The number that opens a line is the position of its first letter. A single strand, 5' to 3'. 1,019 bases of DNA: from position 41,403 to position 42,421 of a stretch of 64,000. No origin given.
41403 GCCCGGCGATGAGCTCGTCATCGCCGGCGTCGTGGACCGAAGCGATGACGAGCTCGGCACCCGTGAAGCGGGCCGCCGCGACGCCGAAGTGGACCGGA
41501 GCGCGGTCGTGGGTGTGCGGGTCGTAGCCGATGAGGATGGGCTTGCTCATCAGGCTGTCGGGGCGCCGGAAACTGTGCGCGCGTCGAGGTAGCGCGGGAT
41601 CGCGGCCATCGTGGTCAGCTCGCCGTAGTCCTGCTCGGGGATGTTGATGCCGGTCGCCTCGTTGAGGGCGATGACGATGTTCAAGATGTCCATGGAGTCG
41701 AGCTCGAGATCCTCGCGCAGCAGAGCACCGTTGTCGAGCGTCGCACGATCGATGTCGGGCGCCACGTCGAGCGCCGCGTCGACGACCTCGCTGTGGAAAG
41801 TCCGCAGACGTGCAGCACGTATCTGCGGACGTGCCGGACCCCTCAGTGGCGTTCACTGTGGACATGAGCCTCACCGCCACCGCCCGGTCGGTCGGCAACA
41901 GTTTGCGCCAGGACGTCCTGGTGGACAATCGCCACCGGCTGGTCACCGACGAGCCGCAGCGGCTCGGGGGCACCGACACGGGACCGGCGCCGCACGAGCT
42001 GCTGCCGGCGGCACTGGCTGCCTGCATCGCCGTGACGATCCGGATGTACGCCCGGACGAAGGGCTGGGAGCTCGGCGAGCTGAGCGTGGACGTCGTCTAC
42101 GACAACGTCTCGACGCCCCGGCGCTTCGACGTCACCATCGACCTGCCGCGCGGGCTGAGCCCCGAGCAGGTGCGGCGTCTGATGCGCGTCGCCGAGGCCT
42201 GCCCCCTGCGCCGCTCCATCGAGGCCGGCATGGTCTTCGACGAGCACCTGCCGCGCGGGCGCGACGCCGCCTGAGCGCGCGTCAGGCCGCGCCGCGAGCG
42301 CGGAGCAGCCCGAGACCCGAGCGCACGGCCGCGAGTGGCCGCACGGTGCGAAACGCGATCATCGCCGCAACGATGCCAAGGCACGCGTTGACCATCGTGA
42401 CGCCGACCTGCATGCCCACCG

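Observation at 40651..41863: ACP-like carrier protein translationally coupled to a USP, behind a perfect palindromic operator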

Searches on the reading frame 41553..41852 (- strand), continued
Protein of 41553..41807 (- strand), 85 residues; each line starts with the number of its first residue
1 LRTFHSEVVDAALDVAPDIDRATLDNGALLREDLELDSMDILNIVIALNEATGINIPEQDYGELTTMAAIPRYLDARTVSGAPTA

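Call 59: fold_search(model_id=the predicted structure, library=pdb)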
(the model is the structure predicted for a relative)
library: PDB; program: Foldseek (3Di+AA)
matches with E <= 10: 298; with E <= 0.001: 19
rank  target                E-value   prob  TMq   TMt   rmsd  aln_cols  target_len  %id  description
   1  2eht                  2.9e-04  1.00  0.76  0.71   1.4        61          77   28  Crystal structure of acyl carrier protein from Aquifex aeolicus (form 2) (released 2007-09-11)
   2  8jfh_E                3.1e-04  1.00  0.74  0.67   1.3        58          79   28  Crystal structure of 3-oxoacyl-ACP reductase FabG in complex with NADP+ and 3-keto-octanoyl-ACP from Helicobacter pylo (released 2023-11-15)
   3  1l0h                  3.3e-04  1.00  0.75  0.70   1.3        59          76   30  CRYSTAL STRUCTURE OF BUTYRYL-ACP FROM E.COLI (released 2003-02-11)
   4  2ehs                  5.0e-04  1.00  0.77  0.73   1.4        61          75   28  Crystal structure of acyl carrier protein from Aquifex aeolicus (form 1) (released 2007-09-11)
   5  4etw_B                6.6e-04  1.00  0.73  0.70   1.3        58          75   31  Structure of the Enzyme-ACP Substrate Gatekeeper Complex Required for Biotin Synthesis (released 2012-10-17)
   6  6n3p_I                6.6e-04  1.00  0.72  0.68   1.3        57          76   32  Crosslinked AcpP=FabZ complex from E. coli Type II FAS (released 2019-03-13)
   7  4ihf_J                6.6e-04  1.00  0.69  0.70   1.5        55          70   33  Chasing Acyl Carrier Protein Through a Catalytic Cycle of Lipid A Production (released 2013-11-13)
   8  4dxe_G                7.1e-04  1.00  0.76  0.71   1.2        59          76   24  2.52 Angstrom resolution crystal structure of the acyl-carrier-protein synthase (AcpS)-acyl carrier protein (ACP) prot (released 2012-03-14)
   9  3eje_E                7.1e-04  1.00  0.72  0.68   1.2        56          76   32  Crystal Structure of P450BioI in complex with octadec-9Z-enoic acid ligated Acyl Carrier Protein (released 2008-10-07)
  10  3ejb_C                7.6e-04  1.00  0.71  0.66   1.3        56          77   32  Crystal Structure of P450BioI in complex with tetradecanoic acid ligated Acyl Carrier Protein (released 2008-10-07)
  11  4ihh_K                7.6e-04  1.00  0.72  0.70   1.4        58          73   31  Chasing Acyl Carrier Protein Through a Catalytic Cycle of Lipid A Production (released 2013-11-13)
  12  8z5e_F                7.6e-04  1.00  0.71  0.64   1.6        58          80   28  Crystal structure of beta-ketoacyl-ACP synthase FabF K336A in complex with octanoyl-ACP from Helicobacter pylori (released 2024-10-09)
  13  2qnw                  8.1e-04  1.00  0.77  0.69   1.2        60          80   27  Toxoplasma gondii apicoplast-targeted acyl carrier protein (released 2007-07-31)
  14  4zjb_G                8.1e-04  1.00  0.73  0.65   1.4        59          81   27  Crystal structure of (3R)-Hydroxyacyl-Acyl Carrier Protein Dehydratase(FabZ) in complex with holo-ACP from Helicobacte (released 2016-11-02)
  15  1l0i                  8.7e-04  1.00  0.74  0.69   1.2        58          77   31  Crystal structure of butyryl-ACP I62M mutant (released 2003-02-11)
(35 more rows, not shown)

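Call 63: find_encoding_contigs(protein=P0028, flank=7000, max_places=2)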
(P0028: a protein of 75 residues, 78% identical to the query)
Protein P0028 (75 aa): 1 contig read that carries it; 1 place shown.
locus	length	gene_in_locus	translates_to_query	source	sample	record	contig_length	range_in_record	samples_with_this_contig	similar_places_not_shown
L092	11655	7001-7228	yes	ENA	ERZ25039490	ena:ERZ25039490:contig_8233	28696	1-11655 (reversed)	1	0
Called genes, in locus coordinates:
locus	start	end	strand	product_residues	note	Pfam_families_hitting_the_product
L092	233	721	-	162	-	PF02566:OsmC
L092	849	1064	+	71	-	PF08940:DUF1918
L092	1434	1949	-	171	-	-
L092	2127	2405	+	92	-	-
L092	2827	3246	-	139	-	-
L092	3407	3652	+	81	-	-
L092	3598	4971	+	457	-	PF02687:FtsX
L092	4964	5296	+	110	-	-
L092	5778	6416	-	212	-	-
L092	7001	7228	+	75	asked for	PF00550:PP-binding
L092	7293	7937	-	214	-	PF03176:MMPL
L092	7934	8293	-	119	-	-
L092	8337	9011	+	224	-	-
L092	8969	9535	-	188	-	-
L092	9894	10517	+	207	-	PF05598:DUF772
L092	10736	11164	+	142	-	PF01609:DDE_Tnp_1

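Call 64: find_encoding_contigs(protein=P0030, flank=3000, max_places=3)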
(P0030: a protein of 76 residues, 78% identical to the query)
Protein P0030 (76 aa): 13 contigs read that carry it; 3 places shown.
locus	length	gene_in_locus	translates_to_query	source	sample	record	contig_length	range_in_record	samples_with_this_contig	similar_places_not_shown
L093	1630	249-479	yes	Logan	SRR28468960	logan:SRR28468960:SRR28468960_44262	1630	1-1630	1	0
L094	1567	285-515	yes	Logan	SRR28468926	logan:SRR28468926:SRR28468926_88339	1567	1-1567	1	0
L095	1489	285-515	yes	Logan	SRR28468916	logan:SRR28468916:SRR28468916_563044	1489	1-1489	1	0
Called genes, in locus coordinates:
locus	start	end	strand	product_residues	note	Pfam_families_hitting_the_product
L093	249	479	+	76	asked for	PF00550:PP-binding (weak)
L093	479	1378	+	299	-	PF00582:Usp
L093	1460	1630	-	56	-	?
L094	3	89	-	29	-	?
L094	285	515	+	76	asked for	PF00550:PP-binding (weak)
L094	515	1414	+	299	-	PF00582:Usp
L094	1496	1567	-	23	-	?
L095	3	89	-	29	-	?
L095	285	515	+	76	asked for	PF00550:PP-binding (weak)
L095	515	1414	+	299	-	PF00582:Usp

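Call 75: search_protein_families(library=ncbifam, proteins=[L006:1957-3756:+, L006:3759-4736:+, L006:4736-5731:+, L006:5742-7001:+, L006:7001-7258:+], max_evalue=0.00001)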
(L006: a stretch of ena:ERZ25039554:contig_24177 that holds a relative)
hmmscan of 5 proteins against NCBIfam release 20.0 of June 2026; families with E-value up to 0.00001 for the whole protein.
L006:1957-3756:+ (600 aa): 100 families (the best 25 are shown)
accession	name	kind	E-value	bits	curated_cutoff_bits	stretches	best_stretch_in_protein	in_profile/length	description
NF003313.0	PRK04319.1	equivalog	3.6e-263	874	729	1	25-597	13-573/574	acetate--CoA ligase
NF001208.0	PRK00174.1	subfamily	2.3e-136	455.7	657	1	55-599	76-635/649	acetate--CoA ligase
TIGR02188.1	Ac_CoA_lig_AcsA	equivalog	2.8e-134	448.7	724.95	1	55-599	55-620/629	acetate--CoA ligase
NF047394.1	AcylCoAsynMbcS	equivalog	1.5e-104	350.5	850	1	57-585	13-520/525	acyl-CoA synthetase MbcS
NF004837.0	PRK06187.1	subfamily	5.8e-88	295.4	476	1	87-584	32-521/531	long-chain-fatty-acid--CoA ligase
NF007815.0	PRK10524.1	equivalog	2.9e-81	273.8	955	1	56-599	52-617/629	propionate--CoA ligase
TIGR02316.1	propion_prpE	equivalog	1.6e-75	255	827.4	1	56-598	51-615/628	propionate--CoA ligase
TIGR02262.1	benz_CoA_lig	subfamily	1.9e-73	247.9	375.25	1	57-583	4-507/508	benzoate-CoA ligase family protein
NF005714.0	PRK07529.1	subfamily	2.9e-71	240.6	632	1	81-585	56-576/640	acyl-CoA synthetase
NF006182.0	PRK08316.1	subfamily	3.1e-65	220.7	663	1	73-584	26-516/523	fatty acyl-CoA synthetase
NF006181.0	PRK08314.1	subfamily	9.5e-64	215.6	705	1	218-585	197-554/563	long-chain-fatty-acid--CoA ligase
NF005801.1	PRK07656.1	equivalog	8.9e-61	206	657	1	85-582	23-500/500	FadD3 family acyl-CoA ligase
NF053567.1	HBDA_AROS1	equivalog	3.5e-59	200.5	1000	1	55-582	11-516/523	3-hydroxybenzoate--CoA ligase HbdA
NF004758.0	PRK06087.1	equivalog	7.9e-59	199.5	736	1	88-583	50-533/548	medium-chain fatty-acid--CoA ligase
NF004808.0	PRK06155.1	equivalog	2.4e-57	194.4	722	1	87-585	45-522/542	ATP-dependent acyl-CoA ligase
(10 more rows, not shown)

L006:3759-4736:+ (326 aa): 3 families
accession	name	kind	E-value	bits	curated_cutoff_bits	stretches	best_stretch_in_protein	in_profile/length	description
TIGR03182.1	PDH_E1_alph_y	equivalog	8.1e-134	445.5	393.85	1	8-320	2-315/315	pyruvate dehydrogenase (acetyl-transferring) E1 component subunit alpha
TIGR03181.1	PDH_E1_alph_x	equivalog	8.6e-74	248.4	411.35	1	6-323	22-331/341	pyruvate dehydrogenase (acetyl-transferring) E1 component subunit alpha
NF004559.0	PRK05899.2-5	equivalog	2.9e-10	39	488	1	121-224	131-235/627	transketolase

L006:4736-5731:+ (332 aa): 7 families
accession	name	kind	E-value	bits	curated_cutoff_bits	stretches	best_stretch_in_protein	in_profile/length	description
NF006667.0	PRK09212.1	subfamily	2.3e-120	401.4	321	1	8-328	3-323/327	pyruvate dehydrogenase complex E1 component subunit beta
NF008854.0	PRK11892.1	equivalog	3.2e-118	395.3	454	1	3-327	136-461/464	pyruvate dehydrogenase complex E1 component subunit beta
TIGR00204.1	dxs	equivalog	7.3e-20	71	465.95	1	48-284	345-572/616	1-deoxy-D-xylulose-5-phosphate synthase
NF004559.0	PRK05899.2-5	equivalog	2.1e-17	62.6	488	1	202-327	497-623/627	transketolase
NF003933.0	PRK05444.2-2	equivalog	4e-12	45.4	395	1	47-282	327-558/606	1-deoxy-D-xylulose-5-phosphate synthase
NF008968.0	PRK12315.1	subfamily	7.5e-12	44.3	510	1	12-277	282-533/582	1-deoxy-D-xylulose-5-phosphate synthase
NF004556.0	PRK05899.2-2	equivalog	3.2e-06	25.7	575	1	201-284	514-596/639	transketolase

L006:5742-7001:+ (420 aa): 15 families
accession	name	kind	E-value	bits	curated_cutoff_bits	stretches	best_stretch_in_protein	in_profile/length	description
TIGR01349.1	PDHac_trf_mito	equivalog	3.4e-69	234.1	445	1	1-414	4-429/437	pyruvate dehydrogenase complex dihydrolipoamide acetyltransferase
NF008814.0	PRK11854.1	equivalog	1.3e-49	169.2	722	1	1-417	212-632/637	pyruvate dehydrogenase complex dihydrolipoyllysine-residue acetyltransferase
TIGR01348.1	PDHac_trf_long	equivalog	4e-42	144.6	552.1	1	2-414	161-579/587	dihydrolipoyllysine-residue acetyltransferase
TIGR02927.1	SucB_Actino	equivalog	1.3e-41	143.1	423.45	1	1-417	131-571/579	2-oxoglutarate dehydrogenase, E2 component, dihydrolipoamide succinyltransferase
NF004309.0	PRK05704.1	equivalog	2.3e-40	139.2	449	2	257-414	242-398/408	2-oxoglutarate dehydrogenase complex dihydrolipoyllysine-residue succinyltransferase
TIGR01347.1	sucB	equivalog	8.5e-39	133.9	378.65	2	256-413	237-393/404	dihydrolipoyllysine-residue succinyltransferase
NF011416.0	PRK14843.1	equivalog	1.8e-25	89.6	429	1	129-414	50-339/347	dihydrolipoamide acetyltransferase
NF008815.0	PRK11857.1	equivalog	9.4e-23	81.1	378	1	130-414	6-299/308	dihydrolipoamide acetyltransferase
NF011457.0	PRK14875.1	equivalog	9e-18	64.4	307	1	1-170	8-130/372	acetoin dehydrogenase dihydrolipoyllysine-residue acetyltransferase subunit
NF008854.0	PRK11892.1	equivalog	2.4e-15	56.1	454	1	1-89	7-96/464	pyruvate dehydrogenase complex E1 component subunit beta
NF008907.0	PRK12270.1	equivalog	6.4e-14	50.7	878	1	255-416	188-363/1241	multifunctional oxoglutarate decarboxylase/oxoglutarate dehydrogenase thiamine pyrophosphate-binding subunit/dihydrolipoyllysine-residue suc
NF010643.0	PRK14040.1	subfamily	1.3e-06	27.2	892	1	10-68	534-592/595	oxaloacetate decarboxylase subunit alpha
TIGR01108.1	oadA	equivalog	1.9e-06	26.6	756.5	1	10-65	525-580/582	sodium-extruding oxaloacetate decarboxylase subunit alpha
NF006761.0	PRK09282.1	domain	5.7e-06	25.1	402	1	10-69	529-588/591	pyruvate carboxylase subunit B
NF004547.1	PRK05889.1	equivalog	7.1e-06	26.1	75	0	11-69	11-69/71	biotin/lipoyl-binding carrier protein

L006:7001-7258:+ (86 aa): 12 families
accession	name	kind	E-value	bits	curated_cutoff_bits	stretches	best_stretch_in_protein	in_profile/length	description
TIGR00517.1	acyl_carrier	equivalog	1.9e-12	46.9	70.45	1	7-77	5-75/77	acyl carrier protein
NF002148.0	PRK00982.1-2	subfamily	8.5e-12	44.8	71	1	19-78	18-77/79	acyl carrier protein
NF002150.0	PRK00982.1-4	subfamily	1.8e-09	37.7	66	1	19-78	19-78/80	acyl carrier protein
NF003757.0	PRK05350.1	equivalog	1.9e-09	37.5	65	1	8-72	9-73/83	acyl carrier protein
NF006031.0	PRK08172.1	equivalog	9.8e-09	35.8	76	1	4-76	4-75/82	acyl carrier protein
NF002151.0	PRK00982.1-5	equivalog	1.5e-08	34.7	92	1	19-79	17-77/78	acyl carrier protein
NF002147.0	PRK00982.1-1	equivalog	4.1e-08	32.9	84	1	10-77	13-79/83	acyl carrier protein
NF040636.1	AcpM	exception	6.1e-08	32.6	146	1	8-83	9-83/93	meromycolate extension acyl carrier protein AcpM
NF002149.0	PRK00982.1-3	equivalog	6.3e-07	29.3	106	1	19-77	17-75/78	acyl carrier protein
NF009104.0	PRK12449.1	equivalog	7.1e-07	29.1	70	1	23-78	23-78/80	acyl carrier protein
NF005798.0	PRK07639.1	equivalog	8.7e-07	29.3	100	1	24-77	25-80/91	petrobactin biosynthesis protein AsbD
NF005079.0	PRK06508.1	equivalog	9.9e-07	29.1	83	1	9-61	8-59/93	acyl carrier protein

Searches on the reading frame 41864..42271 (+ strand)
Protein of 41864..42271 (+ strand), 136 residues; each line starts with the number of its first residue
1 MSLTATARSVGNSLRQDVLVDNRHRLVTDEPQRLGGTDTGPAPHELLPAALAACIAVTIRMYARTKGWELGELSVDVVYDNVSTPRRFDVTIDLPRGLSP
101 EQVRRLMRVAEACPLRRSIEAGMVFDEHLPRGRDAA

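Call 8: search_protein_families(library=pfam, proteins=[window:41864-42271:+], max_evalue=0.01)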
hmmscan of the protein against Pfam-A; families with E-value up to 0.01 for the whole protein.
window:41864-42271:+ (136 aa): 1 family
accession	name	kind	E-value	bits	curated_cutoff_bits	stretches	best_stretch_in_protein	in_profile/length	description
PF02566.24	OsmC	-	2.4e-15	57.2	27.5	1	36-126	1-98/100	OsmC-like protein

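Call 9: search_protein_families(library=ncbifam, proteins=[window:41864-42271:+], max_evalue=0.01)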
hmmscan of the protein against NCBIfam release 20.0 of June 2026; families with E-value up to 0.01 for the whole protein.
window:41864-42271:+ (136 aa): 4 families
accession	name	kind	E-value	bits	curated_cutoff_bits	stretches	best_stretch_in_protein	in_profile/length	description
NF041052.1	OsmC_like_Se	domain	2.3e-13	50.3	95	1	6-124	5-135/144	OsmC-related (seleno)protein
TIGR03549.1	TIGR03549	equivalog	1.2e-06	27.1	900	1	19-126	15-124/723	OsmC domain/YcaO domain-containing protein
TIGR03561.1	organ_hyd_perox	subfamily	5.6e-05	23.5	88.85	1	19-119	18-124/134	Ohr family peroxiredoxin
NF052637.1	HydprxOhrVib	equivalog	0.0048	17.2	240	1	21-116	23-122/140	organic hydroperoxide reductase Ohr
